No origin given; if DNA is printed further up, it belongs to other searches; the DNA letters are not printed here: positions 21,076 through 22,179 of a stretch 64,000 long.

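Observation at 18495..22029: TPP-riboswitch-controlled outer-to-inner-membrane thiamine salvage operon (TBDR, PnuC-family permease, ThiK-like kinase)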

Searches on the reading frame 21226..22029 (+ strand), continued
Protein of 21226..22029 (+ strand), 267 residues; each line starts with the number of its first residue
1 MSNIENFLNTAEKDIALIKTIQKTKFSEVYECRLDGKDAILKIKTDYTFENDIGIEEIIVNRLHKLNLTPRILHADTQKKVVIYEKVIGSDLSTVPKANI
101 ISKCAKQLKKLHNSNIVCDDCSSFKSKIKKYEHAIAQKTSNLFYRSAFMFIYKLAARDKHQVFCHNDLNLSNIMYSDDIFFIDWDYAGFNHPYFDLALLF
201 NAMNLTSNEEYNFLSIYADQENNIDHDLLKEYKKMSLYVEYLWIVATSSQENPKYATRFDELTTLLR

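Call 49: search_protein_families(library=pfam, proteins=[L012:5434-6732:+, L012:6744-7532:+, L012:7554-8546:+, L012:864-1754:-, L006:6834-7310:-, L006:7515-8168:+, L006:1996-3192:+, L007:6785-7582:-, L009:7643-8839:+, L004:7076-8824:+], max_evalue=0.001)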
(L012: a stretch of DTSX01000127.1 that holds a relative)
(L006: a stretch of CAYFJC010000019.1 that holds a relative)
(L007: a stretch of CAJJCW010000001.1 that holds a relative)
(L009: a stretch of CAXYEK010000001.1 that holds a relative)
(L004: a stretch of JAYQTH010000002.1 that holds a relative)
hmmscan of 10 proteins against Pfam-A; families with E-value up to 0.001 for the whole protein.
L012:5434-6732:+ (432 aa): 2 families
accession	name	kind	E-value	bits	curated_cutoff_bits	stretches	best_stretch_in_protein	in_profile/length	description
PF01053.26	Cys_Met_Meta_PP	-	3e-133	444.5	27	1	10-426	1-381/381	Cys/Met metabolism PLP-dependent enzyme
PF00266.25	Aminotran_5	-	1.1e-05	25.1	21.5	1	100-218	85-209/371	Aminotransferase class-V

L012:6744-7532:+ (262 aa): 9 families
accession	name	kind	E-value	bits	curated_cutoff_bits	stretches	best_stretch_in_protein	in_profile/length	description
PF00561.26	Abhydrolase_1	-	9.2e-31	107.8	25.8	1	25-250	2-244/245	alpha/beta hydrolase fold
PF12697.13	Abhydrolase_6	-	5.7e-18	66.8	26.3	1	28-253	3-213/217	Alpha/beta hydrolase family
PF12146.15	Hydrolase_4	-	1.2e-17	64.5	27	2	26-124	7-111/239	Serine aminopeptidase, S33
PF00975.26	Thioesterase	-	3e-09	37.9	26.4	1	45-125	22-105/226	Thioesterase domain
PF03959.19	FSH1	-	1.6e-05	25.1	21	1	193-246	149-201/211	Serine hydrolase (FSH1)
PF06821.19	Ser_hydrolase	-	5.2e-05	23.7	22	0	69-123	36-91/172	Serine hydrolase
PF03096.20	Ndr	-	0.00013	21.3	23.3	0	63-121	73-131/283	Ndr family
PF08386.16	Abhydrolase_4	-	0.00033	21.2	21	1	203-253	32-81/103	TAP-like protein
PF00756.26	Esterase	-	0.00057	20.2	22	1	74-121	101-147/251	Putative esterase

L012:7554-8546:+ (330 aa): 1 family
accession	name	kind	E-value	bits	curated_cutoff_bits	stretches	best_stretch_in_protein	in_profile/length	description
PF04204.22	HTS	-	3.1e-70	237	27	1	2-325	1-292/298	Homoserine O-succinyltransferase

L012:864-1754:- (296 aa): 1 family
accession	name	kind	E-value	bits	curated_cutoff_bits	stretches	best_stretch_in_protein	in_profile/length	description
PF04909.20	Amidohydro_2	-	5.5e-40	138.4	26.4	1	16-293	2-289/289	Amidohydrolase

L006:6834-7310:- (158 aa): 1 family
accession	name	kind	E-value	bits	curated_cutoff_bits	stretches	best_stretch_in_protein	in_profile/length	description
PF20172.3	DUF6538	-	6.9e-06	26.1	27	1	9-61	2-51/60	Domain of unknown function (DUF6538)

L006:7515-8168:+ (217 aa): 2 families
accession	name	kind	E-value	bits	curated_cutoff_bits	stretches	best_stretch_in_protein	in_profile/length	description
PF00881.29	Nitroreductase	-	4e-26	92.6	23.5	1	7-193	1-167/167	Nitroreductase family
PF14512.11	TM1586_NiRdase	-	6.1e-08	33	27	0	3-62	2-60/215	Putative TM nitroreductase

L006:1996-3192:+ (398 aa): 2 families
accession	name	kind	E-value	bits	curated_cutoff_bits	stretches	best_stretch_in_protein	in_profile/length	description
PF02826.25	2-Hacid_dh_C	-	1.5e-48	165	25.1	1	155-333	1-177/178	D-isomer specific 2-hydroxyacid dehydrogenase, NAD binding domain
PF00389.36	2-Hacid_dh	-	2.5e-14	53.6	24.6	1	61-362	13-130/134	D-isomer specific 2-hydroxyacid dehydrogenase, catalytic domain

L007:6785-7582:- (265 aa): 3 families
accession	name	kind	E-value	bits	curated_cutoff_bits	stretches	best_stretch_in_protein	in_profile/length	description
PF00106.31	adh_short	-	7e-41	140.3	26.6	1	6-190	1-189/195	short chain dehydrogenase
PF13561.12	adh_short_C2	-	1.2e-30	107.2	27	1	12-202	1-195/236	Enoyl-(Acyl carrier protein) reductase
PF08659.16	KR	-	2.9e-09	37.5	22.6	1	9-163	4-162/180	KR domain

L009:7643-8839:+ (398 aa): 2 families
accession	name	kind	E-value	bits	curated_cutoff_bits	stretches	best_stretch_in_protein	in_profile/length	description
PF02826.25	2-Hacid_dh_C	-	2.7e-47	160.9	25.1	1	155-333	1-177/178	D-isomer specific 2-hydroxyacid dehydrogenase, NAD binding domain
PF00389.36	2-Hacid_dh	-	6.2e-14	52.3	24.6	1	61-362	13-130/134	D-isomer specific 2-hydroxyacid dehydrogenase, catalytic domain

L004:7076-8824:+ (582 aa): 1 family
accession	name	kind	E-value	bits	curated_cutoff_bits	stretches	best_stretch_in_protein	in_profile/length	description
PF00474.23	SSF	-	3.5e-55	188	22.8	2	33-302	1-259/406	Sodium:solute symporter family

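Call 50: fold_search(model_id=the predicted structure, library=pdb)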
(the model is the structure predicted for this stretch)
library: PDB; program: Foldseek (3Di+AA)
matches with E <= 10: 1745; with E <= 0.001: 213
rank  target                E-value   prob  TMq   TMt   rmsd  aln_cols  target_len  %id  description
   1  4r77_A                4.6e-13  1.00  0.74  0.71   4.5       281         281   23  Crystal structure of choline kinase LicA from Streptococcus pneumoniae (released 2015-08-12)
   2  4r7b_B                7.1e-13  1.00  0.76  0.72   4.3       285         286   23  Crystal structure of pneumococcal LicA in complex with choline (released 2015-08-12)
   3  4r78                  5.9e-12  1.00  0.74  0.70   4.4       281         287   23  Crystal structure of LicA in complex with AMP (released 2015-08-12)
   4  4r77_B                1.0e-11  1.00  0.73  0.70   4.6       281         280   22  Crystal structure of choline kinase LicA from Streptococcus pneumoniae (released 2015-08-12)
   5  3dxq_A                1.6e-11  1.00  0.70  0.64   4.6       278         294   20  Crystal structure of choline/ethanolamine kinase family protein (NP_106042.1) from MESORHIZOBIUM LOTI at 2.55 A resolu (released 2008-08-05)
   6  3dxq_B                3.6e-10  1.00  0.69  0.64   4.6       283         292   18  Crystal structure of choline/ethanolamine kinase family protein (NP_106042.1) from MESORHIZOBIUM LOTI at 2.55 A resolu (released 2008-08-05)
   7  2qg7_E                1.7e-09  1.00  0.67  0.50   5.9       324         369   20  Plasmodium vivax ethanolamine kinase Pv091845 (released 2007-07-24)
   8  2qg7_B                2.0e-09  1.00  0.66  0.50   5.1       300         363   18  Plasmodium vivax ethanolamine kinase Pv091845 (released 2007-07-24)
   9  4fex_C                2.8e-09  1.00  0.64  0.65   5.7       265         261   18  Crystal structure of the aminoglycoside phosphotransferase APH(3')-Ia, with substrate kanamycin and small molecule inh (released 2012-06-20)
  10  7nb1_AAA              4.3e-09  1.00  0.64  0.50   6.7       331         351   14  Crystal structure of human choline alpha in complex with an inhibitor (released 2021-10-13)
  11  8jsu_D                9.4e-09  1.00  0.60  0.53   6.6       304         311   11  The crystal structure of TvaE in complex with TvaLP (released 2025-09-03)
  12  4gkh_B                1.2e-08  1.00  0.63  0.63   5.0       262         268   17  Crystal structure of the aminoglycoside phosphotransferase APH(3')-Ia, with substrate kanamycin and small molecule inh (released 2012-09-05)
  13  3c5i_B                1.4e-08  1.00  0.66  0.53   5.4       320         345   15  Crystal structure of Plasmodium knowlesi choline kinase, PKH_134520 (released 2008-02-19)
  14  8bi6_A                1.6e-08  1.00  0.66  0.52   6.4       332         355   14  Crystal structure of human Choline Kinase A in complex with UNC0638 (released 2023-11-15)
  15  2qg7_D                1.9e-08  1.00  0.64  0.48   5.6       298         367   19  Plasmodium vivax ethanolamine kinase Pv091845 (released 2007-07-24)
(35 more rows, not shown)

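Call 66: search_protein_representatives(alignment_id=A1)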
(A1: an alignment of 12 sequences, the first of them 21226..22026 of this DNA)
Query: 12 sequences, 267 profile positions. Proteins with E-value up to 0.001 (for the whole library): 7699; up to 1e-10: 1953; up to 1e-30: 36. The best 150 are listed.
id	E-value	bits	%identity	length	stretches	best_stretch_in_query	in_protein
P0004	8.3e-127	438.6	-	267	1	1-266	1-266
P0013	1.2e-121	421.7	-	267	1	1-267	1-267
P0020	1.3e-48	182.2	-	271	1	12-266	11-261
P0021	1.5e-38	149.2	-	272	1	11-266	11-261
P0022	2.2e-38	148.7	-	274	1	3-247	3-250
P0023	2.2e-38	148.7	-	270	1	40-265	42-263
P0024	3.4e-38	148.1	-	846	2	54-236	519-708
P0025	1.1e-37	146.4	-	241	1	10-246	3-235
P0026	7.0e-37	143.8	-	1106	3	28-231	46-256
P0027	7.3e-37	143.7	-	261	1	1-252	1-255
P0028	3.7e-36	141.4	-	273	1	1-254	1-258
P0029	4.8e-36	141.0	-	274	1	28-266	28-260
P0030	6.0e-36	140.7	-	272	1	1-252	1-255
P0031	3.2e-35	138.3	-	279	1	30-266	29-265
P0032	4.2e-35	137.9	-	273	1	11-266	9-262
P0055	1.7e-30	122.9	-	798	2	42-227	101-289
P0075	5.4e-28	114.6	-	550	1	4-248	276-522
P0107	1.5e-25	106.6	-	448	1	27-251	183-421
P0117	7.8e-25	104.3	-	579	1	30-247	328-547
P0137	7.1e-24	101.1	-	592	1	53-253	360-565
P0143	2.6e-23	99.3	-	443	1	44-246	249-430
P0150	4.5e-23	98.5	-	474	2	36-247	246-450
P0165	2.1e-22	96.3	-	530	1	53-257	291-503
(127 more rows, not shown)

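Call 79: search_protein_families(library=pfam, proteins=[L024:3014-4162:+, L024:4159-5067:+, L024:5064-5903:+, L024:5914-6789:+, L024:7171-7818:+, L021:114-611:-, L021:1557-2099:-, L021:2102-2989:+, L019:5251-5799:-, L019:6698-7294:-], max_evalue=0.0001)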
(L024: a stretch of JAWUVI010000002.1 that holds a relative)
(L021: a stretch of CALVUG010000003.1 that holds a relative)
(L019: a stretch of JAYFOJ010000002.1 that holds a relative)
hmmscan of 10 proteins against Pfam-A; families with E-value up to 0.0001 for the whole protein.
L024:3014-4162:+ (382 aa): 3 families
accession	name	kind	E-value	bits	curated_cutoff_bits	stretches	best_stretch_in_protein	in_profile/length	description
PF00005.33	ABC_tran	-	6.3e-37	127.7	25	1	42-183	2-136/137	ABC transporter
PF08402.16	TOBE_2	-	3.2e-19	69.3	21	1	301-380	1-76/76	TOBE domain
PF13304.12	AAA_21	-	6.6e-05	23.5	27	0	53-73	1-21/304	AAA domain, putative AbiEii toxin, Type IV TA system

L024:4159-5067:+ (302 aa): 1 family
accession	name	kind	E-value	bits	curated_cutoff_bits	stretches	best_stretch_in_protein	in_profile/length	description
PF00528.27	BPD_transp_1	-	1.6e-18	67.5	26.4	1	99-289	3-176/184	Binding-protein-dependent transport system inner membrane component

L024:5064-5903:+ (279 aa): 1 family
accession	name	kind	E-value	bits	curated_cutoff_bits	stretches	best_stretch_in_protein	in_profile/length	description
PF00528.27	BPD_transp_1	-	6.7e-18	65.5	26.4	1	76-257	1-171/184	Binding-protein-dependent transport system inner membrane component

L024:5914-6789:+ (291 aa): 3 families
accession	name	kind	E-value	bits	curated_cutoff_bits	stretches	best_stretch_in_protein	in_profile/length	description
PF01636.29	APH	-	2.8e-17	63.7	23.2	1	31-220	2-217/239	Phosphotransferase enzyme family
PF01633.27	Choline_kinase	-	1.2e-08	35.1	29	1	70-211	43-202/300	Choline/ethanolamine kinase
PF19974.5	TCAD9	-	3.3e-05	23.7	40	1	167-219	293-344/429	Ternary complex associated domain 9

L024:7171-7818:+ (215 aa): 2 families
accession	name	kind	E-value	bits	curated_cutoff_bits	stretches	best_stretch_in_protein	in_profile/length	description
PF01728.25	FtsJ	-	9.1e-59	198.9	24.1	1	37-213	1-181/181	FtsJ-like methyltransferase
PF13847.12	Methyltransf_31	-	2.2e-05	24.6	27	0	55-173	1-113/145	Methyltransferase domain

L021:114-611:- (165 aa): 0 families

L021:1557-2099:- (180 aa): 1 family
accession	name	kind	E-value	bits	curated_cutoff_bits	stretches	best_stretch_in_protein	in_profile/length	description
PF00719.24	Pyrophosphatase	-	3.6e-60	202.7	23.5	1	21-172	1-152/153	Inorganic pyrophosphatase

L021:2102-2989:+ (295 aa): 0 families

L019:5251-5799:- (182 aa): 1 family
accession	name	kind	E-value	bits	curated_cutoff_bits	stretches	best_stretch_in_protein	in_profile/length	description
PF00588.24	SpoU_methylase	-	3.7e-33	115.1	29.7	1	8-150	2-142/142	SpoU rRNA Methylase family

L019:6698-7294:- (198 aa): 1 family
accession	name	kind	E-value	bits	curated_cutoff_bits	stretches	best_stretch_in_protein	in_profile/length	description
PF00719.24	Pyrophosphatase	-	5.9e-58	195.5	23.5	1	32-183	2-153/153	Inorganic pyrophosphatase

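Call 84: search_protein_families(library=pfam, proteins=[P0024, P0026, P0055, P0075, P0107, P0117, P0137, P0143, P0150, P0165], max_evalue=0.0001)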
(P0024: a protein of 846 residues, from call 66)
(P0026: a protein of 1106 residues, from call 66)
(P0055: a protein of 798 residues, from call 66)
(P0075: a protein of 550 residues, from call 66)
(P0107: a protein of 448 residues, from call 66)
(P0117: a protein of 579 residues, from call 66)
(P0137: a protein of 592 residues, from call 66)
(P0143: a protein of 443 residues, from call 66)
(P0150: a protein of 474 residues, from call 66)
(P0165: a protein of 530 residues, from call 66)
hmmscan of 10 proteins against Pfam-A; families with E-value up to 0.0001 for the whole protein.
P0024 (846 aa): 6 families
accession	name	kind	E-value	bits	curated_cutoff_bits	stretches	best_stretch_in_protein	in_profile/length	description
PF01636.29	APH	-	2.8e-32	112.8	23.2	2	105-303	19-235/239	Phosphotransferase enzyme family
PF01633.27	Choline_kinase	-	1.2e-20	74.5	29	2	484-674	3-203/300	Choline/ethanolamine kinase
PF19974.5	TCAD9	-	2.7e-12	47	40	1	234-269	294-329/429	Ternary complex associated domain 9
PF01163.29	RIO1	-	1.1e-06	28.8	22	0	219-261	106-148/187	RIO domain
PF12937.12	F-box-like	-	5.9e-06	26.4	24.3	0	411-436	11-36/47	F-box-like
PF00069.31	Pkinase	-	4.6e-05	23.4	31.7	0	219-264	100-145/263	Protein kinase domain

P0026 (1106 aa): 7 families
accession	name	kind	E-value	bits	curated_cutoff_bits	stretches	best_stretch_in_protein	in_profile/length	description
PF01636.29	APH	-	2.5e-59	201.4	23.2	3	45-249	11-231/239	Phosphotransferase enzyme family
PF01633.27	Choline_kinase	-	1.2e-28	100.8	29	2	54-253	23-231/300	Choline/ethanolamine kinase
PF01163.29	RIO1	-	3e-07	30.7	22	0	136-211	75-148/187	RIO domain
PF19974.5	TCAD9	-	5.9e-07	29.4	40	0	529-567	300-339/429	Ternary complex associated domain 9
PF12937.12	F-box-like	-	3.4e-06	27.2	24.3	1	692-727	2-37/47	F-box-like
PF00646.38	F-box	-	1.5e-05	25.1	20.5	1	691-724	1-34/43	F-box domain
PF02958.26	EcKL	-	7e-05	22.7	22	0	187-230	215-264/294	Ecdysteroid kinase-like family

P0055 (798 aa): 6 families
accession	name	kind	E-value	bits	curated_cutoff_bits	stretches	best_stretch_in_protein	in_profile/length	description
PF01636.29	APH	-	4.4e-26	92.5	23.2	2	538-658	91-215/239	Phosphotransferase enzyme family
PF01633.27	Choline_kinase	-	9.5e-19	68.3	29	2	102-261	35-203/300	Choline/ethanolamine kinase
PF00646.38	F-box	-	1e-06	28.8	20.5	0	6-36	3-33/43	F-box domain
PF02958.26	EcKL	-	1.1e-05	25.4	22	0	216-280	209-282/294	Ecdysteroid kinase-like family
PF00069.31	Pkinase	-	2.4e-05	24.3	31.7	0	548-640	49-145/263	Protein kinase domain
PF01163.29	RIO1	-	8e-05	22.8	22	0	210-246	112-148/187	RIO domain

P0075 (550 aa): 5 families
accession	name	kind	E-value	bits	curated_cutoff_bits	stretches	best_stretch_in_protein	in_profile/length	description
PF01633.27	Choline_kinase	-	9.3e-13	48.6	29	1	291-491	2-214/300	Choline/ethanolamine kinase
PF00483.29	NTP_transferase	-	1.4e-12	48.1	21.2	1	45-110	2-69/245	Nucleotidyl transferase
PF01636.29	APH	-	8.7e-12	45.7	23.2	1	290-503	2-231/239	Phosphotransferase enzyme family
PF12804.13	NTP_transf_3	-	2.3e-07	31.6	27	1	45-107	1-58/160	MobA-like NTP transferase domain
PF01128.25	IspD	-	3e-07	30.8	27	1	45-134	3-90/221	2-C-methyl-D-erythritol 4-phosphate cytidylyltransferase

P0107 (448 aa): 4 families
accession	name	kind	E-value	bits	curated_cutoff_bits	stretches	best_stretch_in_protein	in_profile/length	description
PF01633.27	Choline_kinase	-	9.7e-26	91.2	29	1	174-385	4-218/300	Choline/ethanolamine kinase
PF01636.29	APH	-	2.2e-14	54.2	23.2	1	173-397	4-231/239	Phosphotransferase enzyme family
PF02958.26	EcKL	-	1.9e-05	24.6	22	1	302-394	178-286/294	Ecdysteroid kinase-like family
PF12804.13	NTP_transf_3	-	5.1e-05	23.9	27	1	14-105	1-90/160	MobA-like NTP transferase domain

P0117 (579 aa): 4 families
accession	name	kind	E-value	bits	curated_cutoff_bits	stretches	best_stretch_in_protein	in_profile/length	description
PF01633.27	Choline_kinase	-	2e-17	63.9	29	1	321-565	6-296/300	Choline/ethanolamine kinase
PF12804.13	NTP_transf_3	-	1.8e-10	41.7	27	1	7-97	1-83/160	MobA-like NTP transferase domain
PF01636.29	APH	-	3e-10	40.7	23.2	1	321-521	7-227/239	Phosphotransferase enzyme family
PF00483.29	NTP_transferase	-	5.2e-10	39.8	21.2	1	7-117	2-118/245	Nucleotidyl transferase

P0137 (592 aa): 5 families
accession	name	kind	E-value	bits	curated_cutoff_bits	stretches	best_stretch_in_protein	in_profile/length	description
PF01633.27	Choline_kinase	-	1.8e-18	67.3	29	1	329-578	6-297/300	Choline/ethanolamine kinase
PF13412.12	HTH_24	-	9.3e-08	32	21.9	1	3-45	6-48/48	Winged helix-turn-helix DNA-binding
PF01636.29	APH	-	6.7e-07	29.7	23.2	1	405-514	93-210/239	Phosphotransferase enzyme family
PF00483.29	NTP_transferase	-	2.2e-06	27.9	21.2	1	92-187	29-128/245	Nucleotidyl transferase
PF12804.13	NTP_transf_3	-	2.5e-06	28.2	27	1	90-199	20-131/160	MobA-like NTP transferase domain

P0143 (443 aa): 3 families
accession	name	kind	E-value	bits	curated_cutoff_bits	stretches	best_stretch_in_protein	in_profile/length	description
PF04973.17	NMN_transporter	-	2.6e-45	155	27.3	1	23-200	2-175/175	Nicotinamide mononucleotide transporter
PF01636.29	APH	-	1.2e-17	64.9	23.2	1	231-387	11-210/239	Phosphotransferase enzyme family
PF01633.27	Choline_kinase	-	5.2e-13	49.4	29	1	339-393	153-210/300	Choline/ethanolamine kinase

P0150 (474 aa): 7 families
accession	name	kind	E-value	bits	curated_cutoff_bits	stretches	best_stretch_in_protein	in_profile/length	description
PF01633.27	Choline_kinase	-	2.3e-19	70.3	29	2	271-402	54-201/300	Choline/ethanolamine kinase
PF01636.29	APH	-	1.1e-11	45.4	23.2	1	365-423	169-230/239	Phosphotransferase enzyme family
PF00069.31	Pkinase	-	1.7e-09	37.9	31.7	0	334-393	87-146/263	Protein kinase domain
PF19974.5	TCAD9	-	4.2e-07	29.9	40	0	366-403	299-336/429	Ternary complex associated domain 9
PF02958.26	EcKL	-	2.2e-06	27.7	22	0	363-404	214-260/294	Ecdysteroid kinase-like family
PF03109.22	ABC1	-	2.8e-06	27.1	22.9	0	74-173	142-217/244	ABC1 atypical kinase-like domain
PF12330.14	Haspin_kinase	-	5.4e-05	22.8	25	0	368-403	229-264/364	Haspin like kinase domain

P0165 (530 aa): 3 families
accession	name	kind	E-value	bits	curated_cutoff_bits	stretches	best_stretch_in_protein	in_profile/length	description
PF01633.27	Choline_kinase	-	1.4e-26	94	29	1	258-512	4-296/300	Choline/ethanolamine kinase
PF01636.29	APH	-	4.3e-12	46.7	23.2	1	258-466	5-230/239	Phosphotransferase enzyme family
PF12804.13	NTP_transf_3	-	6.8e-06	26.8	27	1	5-115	1-110/160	MobA-like NTP transferase domain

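Call 85: find_encoding_contigs(protein=P0143, flank=5000, max_places=4)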
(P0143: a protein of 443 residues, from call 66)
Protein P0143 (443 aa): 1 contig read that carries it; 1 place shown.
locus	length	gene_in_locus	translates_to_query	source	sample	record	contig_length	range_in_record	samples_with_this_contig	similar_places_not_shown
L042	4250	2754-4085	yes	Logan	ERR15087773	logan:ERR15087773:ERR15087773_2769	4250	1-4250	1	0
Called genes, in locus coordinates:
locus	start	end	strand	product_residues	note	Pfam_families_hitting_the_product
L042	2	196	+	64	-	?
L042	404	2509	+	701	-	PF07715:Plug, PF00593:TonB_dep_Rec_b-barrel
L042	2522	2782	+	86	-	PF01910:Thiamine_BP (weak)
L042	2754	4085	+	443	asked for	PF04973:NMN_transporter, PF01636:APH, PF01633:Choline_kinase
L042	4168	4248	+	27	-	?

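Call 88: search_protein_families(library=pfam, proteins=[L042:2522-2779:+, L042:404-2506:+], max_evalue=1)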
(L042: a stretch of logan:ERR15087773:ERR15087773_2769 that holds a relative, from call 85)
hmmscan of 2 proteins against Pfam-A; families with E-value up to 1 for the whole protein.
L042:2522-2779:+ (86 aa): 5 families
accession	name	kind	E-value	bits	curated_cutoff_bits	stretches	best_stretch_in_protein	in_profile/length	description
PF01910.22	Thiamine_BP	-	1.1e-05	25.8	24.9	1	5-75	1-74/92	Thiamine-binding protein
PF07615.16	Ykof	-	0.00037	21.4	21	1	5-62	4-61/81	YKOF-related Family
PF08206.17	OB_RNB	-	0.031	14.4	24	1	23-48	12-37/58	Ribonuclease B OB domain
PF18121.7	TFA2_Winged_2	-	0.06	13.5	26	1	7-36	18-46/60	TFA2 Winged helix domain 2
PF08951.15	EntA_Immun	-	0.1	13.3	22.1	1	16-45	23-52/73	Enterocin A Immunity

L042:404-2506:+ (701 aa): 2 families
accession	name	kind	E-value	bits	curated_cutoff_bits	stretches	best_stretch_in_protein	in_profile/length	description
PF00593.30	TonB_dep_Rec_b-barrel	-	4.2e-22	80.1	27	1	248-658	27-436/436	TonB dependent receptor-like, beta-barrel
PF07715.20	Plug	-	4.9e-17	62.8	23.9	1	42-149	2-107/107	TonB-dependent Receptor Plug Domain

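Call 90: find_encoding_contigs(protein=P0020, flank=6000, max_places=2)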
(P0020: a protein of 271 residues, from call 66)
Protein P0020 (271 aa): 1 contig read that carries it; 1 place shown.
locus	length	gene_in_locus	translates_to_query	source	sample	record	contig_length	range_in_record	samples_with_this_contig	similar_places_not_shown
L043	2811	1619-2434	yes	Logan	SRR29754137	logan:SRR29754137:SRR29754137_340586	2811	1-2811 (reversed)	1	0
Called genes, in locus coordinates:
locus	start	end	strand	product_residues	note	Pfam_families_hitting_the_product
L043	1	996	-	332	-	?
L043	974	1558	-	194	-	PF01725:Ham1p_like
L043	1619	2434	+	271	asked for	PF01633:Choline_kinase, PF01636:APH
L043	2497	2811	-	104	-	?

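Call 91: find_encoding_contigs(protein=P0022, flank=6000, max_places=2)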
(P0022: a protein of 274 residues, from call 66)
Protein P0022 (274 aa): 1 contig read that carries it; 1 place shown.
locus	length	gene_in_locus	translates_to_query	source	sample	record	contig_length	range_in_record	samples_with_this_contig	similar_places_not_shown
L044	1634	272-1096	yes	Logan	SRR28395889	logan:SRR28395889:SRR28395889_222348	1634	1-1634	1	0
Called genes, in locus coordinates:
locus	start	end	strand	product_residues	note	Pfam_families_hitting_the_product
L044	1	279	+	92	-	?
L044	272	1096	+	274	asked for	PF01633:Choline_kinase, PF01636:APH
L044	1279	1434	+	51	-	-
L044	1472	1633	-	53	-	?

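Call 92: find_encoding_contigs(protein=P0025, flank=6000, max_places=2)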
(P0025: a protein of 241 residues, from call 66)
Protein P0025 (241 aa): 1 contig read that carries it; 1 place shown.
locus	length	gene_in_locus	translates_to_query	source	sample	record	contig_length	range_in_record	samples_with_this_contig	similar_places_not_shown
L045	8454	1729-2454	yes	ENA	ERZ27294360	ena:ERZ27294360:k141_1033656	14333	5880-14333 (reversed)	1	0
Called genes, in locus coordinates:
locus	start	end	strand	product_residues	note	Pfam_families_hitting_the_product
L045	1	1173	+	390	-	?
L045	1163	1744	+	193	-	PF04973:NMN_transporter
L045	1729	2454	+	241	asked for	PF01636:APH, PF01633:Choline_kinase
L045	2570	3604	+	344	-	PF00044:Gp_dh_N, PF02800:Gp_dh_C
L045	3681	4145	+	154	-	PF08547:CIA30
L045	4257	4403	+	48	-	-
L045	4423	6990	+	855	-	PF07715:Plug, PF00593:TonB_dep_Rec_b-barrel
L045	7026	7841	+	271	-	PF03767:Acid_phosphat_B, PF13344:Hydrolase_6 (weak)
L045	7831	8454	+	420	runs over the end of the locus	PF07690:MFS_1 (faint)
